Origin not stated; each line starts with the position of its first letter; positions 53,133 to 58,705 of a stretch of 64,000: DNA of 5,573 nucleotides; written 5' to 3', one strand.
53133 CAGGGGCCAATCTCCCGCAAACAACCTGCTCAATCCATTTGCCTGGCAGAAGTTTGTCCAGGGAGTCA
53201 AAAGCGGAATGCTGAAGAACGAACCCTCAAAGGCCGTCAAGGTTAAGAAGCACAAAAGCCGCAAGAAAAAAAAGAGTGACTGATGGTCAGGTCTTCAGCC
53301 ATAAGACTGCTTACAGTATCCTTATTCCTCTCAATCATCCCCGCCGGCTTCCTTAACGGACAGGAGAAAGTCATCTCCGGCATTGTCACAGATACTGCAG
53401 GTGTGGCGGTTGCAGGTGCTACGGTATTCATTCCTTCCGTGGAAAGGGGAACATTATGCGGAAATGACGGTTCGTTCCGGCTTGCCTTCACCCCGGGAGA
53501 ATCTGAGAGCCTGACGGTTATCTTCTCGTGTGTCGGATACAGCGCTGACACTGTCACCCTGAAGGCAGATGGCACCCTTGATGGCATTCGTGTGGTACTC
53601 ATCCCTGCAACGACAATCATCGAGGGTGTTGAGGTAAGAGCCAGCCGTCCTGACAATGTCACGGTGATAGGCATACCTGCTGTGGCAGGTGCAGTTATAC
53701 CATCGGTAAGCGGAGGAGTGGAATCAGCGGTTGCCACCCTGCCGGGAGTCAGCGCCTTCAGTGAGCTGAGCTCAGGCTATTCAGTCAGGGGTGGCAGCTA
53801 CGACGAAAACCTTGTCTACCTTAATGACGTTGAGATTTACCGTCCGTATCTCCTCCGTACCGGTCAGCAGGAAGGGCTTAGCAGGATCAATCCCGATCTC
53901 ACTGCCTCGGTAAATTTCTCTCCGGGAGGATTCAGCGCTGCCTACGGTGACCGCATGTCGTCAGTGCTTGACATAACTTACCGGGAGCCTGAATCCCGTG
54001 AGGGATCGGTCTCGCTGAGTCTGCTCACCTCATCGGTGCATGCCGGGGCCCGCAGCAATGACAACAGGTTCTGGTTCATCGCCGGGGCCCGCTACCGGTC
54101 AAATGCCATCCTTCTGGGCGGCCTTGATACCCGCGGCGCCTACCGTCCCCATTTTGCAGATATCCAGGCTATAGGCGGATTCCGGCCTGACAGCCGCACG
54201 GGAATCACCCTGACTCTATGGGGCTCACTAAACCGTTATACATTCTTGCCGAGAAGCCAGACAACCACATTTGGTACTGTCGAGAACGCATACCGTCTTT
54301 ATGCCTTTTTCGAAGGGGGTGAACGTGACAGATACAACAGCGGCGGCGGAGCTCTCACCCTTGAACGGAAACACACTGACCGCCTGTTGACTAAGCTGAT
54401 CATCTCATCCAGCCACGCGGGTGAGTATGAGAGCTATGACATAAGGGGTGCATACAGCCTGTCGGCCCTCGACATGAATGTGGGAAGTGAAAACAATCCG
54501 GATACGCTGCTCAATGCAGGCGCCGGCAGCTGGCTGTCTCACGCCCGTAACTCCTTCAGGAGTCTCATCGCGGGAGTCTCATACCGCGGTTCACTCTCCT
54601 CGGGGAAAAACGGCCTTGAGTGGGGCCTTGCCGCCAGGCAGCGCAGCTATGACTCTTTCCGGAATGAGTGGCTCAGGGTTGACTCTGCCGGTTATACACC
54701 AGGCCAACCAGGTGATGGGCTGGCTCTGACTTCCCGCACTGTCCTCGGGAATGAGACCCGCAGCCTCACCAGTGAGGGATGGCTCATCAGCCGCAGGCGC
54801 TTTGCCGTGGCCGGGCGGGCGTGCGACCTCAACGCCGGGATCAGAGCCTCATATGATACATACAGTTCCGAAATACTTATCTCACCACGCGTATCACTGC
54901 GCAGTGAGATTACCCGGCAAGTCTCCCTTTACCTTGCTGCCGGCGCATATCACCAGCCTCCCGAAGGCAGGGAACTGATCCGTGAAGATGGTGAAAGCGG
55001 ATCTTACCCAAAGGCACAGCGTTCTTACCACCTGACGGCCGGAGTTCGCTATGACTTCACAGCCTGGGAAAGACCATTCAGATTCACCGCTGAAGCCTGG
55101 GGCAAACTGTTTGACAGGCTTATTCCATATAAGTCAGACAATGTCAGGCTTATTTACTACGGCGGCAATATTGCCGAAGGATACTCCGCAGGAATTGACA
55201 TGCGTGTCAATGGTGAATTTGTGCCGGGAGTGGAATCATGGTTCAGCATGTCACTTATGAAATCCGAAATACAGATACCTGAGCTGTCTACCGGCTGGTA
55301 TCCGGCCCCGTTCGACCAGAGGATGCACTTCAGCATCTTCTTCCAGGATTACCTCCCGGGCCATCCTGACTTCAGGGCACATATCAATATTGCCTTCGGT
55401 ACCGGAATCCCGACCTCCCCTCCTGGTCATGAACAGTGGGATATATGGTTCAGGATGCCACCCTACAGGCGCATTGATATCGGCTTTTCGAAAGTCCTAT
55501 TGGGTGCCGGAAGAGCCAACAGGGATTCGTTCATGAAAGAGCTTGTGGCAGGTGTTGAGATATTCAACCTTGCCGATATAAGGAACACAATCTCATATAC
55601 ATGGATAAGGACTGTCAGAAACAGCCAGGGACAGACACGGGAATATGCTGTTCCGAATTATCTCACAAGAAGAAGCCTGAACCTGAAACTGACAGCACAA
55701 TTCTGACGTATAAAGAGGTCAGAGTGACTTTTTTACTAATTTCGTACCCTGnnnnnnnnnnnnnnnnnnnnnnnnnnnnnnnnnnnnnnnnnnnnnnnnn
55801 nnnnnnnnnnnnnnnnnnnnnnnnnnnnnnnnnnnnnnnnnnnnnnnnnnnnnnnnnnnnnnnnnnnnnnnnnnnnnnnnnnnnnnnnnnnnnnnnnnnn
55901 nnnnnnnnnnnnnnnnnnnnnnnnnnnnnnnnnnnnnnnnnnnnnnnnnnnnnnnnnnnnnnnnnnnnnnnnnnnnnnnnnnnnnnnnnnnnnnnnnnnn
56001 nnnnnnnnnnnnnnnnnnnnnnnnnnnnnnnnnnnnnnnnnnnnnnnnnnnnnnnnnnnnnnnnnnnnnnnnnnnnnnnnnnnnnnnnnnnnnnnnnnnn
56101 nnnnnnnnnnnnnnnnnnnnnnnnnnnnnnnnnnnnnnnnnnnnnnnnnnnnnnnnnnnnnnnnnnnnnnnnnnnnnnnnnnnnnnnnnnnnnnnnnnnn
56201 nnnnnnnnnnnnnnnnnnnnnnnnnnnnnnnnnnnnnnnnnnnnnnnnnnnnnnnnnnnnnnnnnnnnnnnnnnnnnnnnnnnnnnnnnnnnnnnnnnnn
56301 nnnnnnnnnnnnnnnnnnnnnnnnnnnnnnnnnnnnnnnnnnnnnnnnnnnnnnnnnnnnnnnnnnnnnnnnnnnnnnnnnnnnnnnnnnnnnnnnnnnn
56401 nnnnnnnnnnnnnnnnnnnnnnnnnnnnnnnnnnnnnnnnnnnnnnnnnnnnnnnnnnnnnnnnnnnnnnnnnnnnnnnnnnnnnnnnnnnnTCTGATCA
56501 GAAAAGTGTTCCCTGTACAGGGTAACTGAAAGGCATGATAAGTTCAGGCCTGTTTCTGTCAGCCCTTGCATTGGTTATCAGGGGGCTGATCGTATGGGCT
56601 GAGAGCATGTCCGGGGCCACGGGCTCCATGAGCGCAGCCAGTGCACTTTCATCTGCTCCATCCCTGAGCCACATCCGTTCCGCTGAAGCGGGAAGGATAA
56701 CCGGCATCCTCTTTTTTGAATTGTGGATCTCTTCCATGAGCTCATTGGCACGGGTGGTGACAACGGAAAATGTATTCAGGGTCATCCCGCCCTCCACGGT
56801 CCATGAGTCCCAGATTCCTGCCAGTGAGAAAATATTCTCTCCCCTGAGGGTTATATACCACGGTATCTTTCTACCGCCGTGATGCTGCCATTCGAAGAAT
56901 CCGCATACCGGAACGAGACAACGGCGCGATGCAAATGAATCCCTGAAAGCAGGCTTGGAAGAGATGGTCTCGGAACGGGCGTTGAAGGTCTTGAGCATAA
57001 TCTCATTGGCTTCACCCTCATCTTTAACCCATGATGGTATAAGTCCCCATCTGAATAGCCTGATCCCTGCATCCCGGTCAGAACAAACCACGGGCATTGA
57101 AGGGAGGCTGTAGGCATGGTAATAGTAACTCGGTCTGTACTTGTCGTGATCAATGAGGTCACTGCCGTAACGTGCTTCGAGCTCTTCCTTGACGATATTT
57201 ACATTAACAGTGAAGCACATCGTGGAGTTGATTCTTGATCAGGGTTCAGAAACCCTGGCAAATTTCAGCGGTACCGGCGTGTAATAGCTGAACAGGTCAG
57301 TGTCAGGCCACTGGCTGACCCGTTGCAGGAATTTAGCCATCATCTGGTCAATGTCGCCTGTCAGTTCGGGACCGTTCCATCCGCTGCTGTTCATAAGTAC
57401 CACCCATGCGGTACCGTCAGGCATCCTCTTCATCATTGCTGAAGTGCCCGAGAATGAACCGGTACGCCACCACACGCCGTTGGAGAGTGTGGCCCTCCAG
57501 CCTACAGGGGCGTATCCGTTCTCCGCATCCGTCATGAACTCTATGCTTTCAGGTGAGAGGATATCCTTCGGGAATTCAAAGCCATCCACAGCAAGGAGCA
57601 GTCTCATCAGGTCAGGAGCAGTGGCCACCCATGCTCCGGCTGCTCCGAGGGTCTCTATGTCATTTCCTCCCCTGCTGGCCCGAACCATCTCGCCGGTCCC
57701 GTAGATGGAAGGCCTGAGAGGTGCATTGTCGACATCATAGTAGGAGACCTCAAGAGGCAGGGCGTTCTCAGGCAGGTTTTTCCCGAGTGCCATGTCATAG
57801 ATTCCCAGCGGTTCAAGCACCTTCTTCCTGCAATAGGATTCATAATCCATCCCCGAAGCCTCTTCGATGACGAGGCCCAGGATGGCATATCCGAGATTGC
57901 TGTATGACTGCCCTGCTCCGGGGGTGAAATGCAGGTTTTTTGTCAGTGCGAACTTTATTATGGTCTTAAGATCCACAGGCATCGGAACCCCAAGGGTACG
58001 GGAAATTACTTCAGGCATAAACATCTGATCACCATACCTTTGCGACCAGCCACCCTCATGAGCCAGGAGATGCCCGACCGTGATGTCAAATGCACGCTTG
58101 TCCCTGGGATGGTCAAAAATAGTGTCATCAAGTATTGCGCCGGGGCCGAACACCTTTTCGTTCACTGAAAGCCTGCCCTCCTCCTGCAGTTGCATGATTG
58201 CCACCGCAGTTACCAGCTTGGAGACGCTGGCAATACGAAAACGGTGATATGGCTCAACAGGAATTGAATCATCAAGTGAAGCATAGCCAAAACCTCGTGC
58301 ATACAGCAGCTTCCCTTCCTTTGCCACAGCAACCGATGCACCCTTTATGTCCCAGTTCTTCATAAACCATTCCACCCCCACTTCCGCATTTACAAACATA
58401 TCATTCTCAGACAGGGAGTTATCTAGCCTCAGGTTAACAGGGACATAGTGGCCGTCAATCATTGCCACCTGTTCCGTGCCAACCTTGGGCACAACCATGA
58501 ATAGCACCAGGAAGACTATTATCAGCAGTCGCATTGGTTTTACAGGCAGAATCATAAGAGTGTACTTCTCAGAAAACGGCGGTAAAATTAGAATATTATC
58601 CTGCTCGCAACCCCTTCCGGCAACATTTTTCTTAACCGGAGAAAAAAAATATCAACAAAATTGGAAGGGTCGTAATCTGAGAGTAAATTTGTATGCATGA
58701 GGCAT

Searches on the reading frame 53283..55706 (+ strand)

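Call 63: search_protein_families(library=pfam, proteins=[window:53283-55706:+], max_evalue=0.001)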
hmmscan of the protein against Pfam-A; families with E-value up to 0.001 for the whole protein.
window:53283-55706:+ (807 aa): 3 families
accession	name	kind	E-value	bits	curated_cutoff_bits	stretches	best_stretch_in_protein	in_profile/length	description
PF13715.12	CarbopepD_reg_2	-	8.2e-09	35.8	32.2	1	31-106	1-76/88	CarboxypepD_reg-like domain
PF13620.12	CarboxypepD_reg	-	1.1e-08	35.7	32.3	1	31-99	2-75/82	Carboxypeptidase regulatory-like domain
PF07715.20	Plug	-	3.5e-07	31.2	23.9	1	146-224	25-102/107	TonB-dependent Receptor Plug Domain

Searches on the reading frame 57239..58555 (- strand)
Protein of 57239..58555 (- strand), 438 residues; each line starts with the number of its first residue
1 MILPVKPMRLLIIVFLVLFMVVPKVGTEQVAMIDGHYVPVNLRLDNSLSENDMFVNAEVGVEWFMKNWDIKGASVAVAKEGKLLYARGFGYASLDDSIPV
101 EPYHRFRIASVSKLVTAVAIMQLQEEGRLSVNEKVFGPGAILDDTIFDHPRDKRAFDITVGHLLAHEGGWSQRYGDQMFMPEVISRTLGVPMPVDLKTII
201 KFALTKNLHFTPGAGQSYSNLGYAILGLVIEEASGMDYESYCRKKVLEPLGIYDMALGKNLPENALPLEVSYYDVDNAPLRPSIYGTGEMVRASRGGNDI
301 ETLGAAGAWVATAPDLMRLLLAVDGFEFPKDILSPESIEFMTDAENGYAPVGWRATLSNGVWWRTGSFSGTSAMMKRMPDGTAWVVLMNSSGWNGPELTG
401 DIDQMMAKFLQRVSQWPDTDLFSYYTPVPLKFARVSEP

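Call 63: search_protein_families(library=pfam, proteins=[window:57239-58555:-], max_evalue=0.001)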
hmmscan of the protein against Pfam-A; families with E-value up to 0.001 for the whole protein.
window:57239-58555:- (438 aa): 1 family
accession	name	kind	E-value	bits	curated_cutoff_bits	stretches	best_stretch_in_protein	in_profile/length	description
PF00144.29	Beta-lactamase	-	4.3e-49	167.9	27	1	65-397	9-317/329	Beta-lactamase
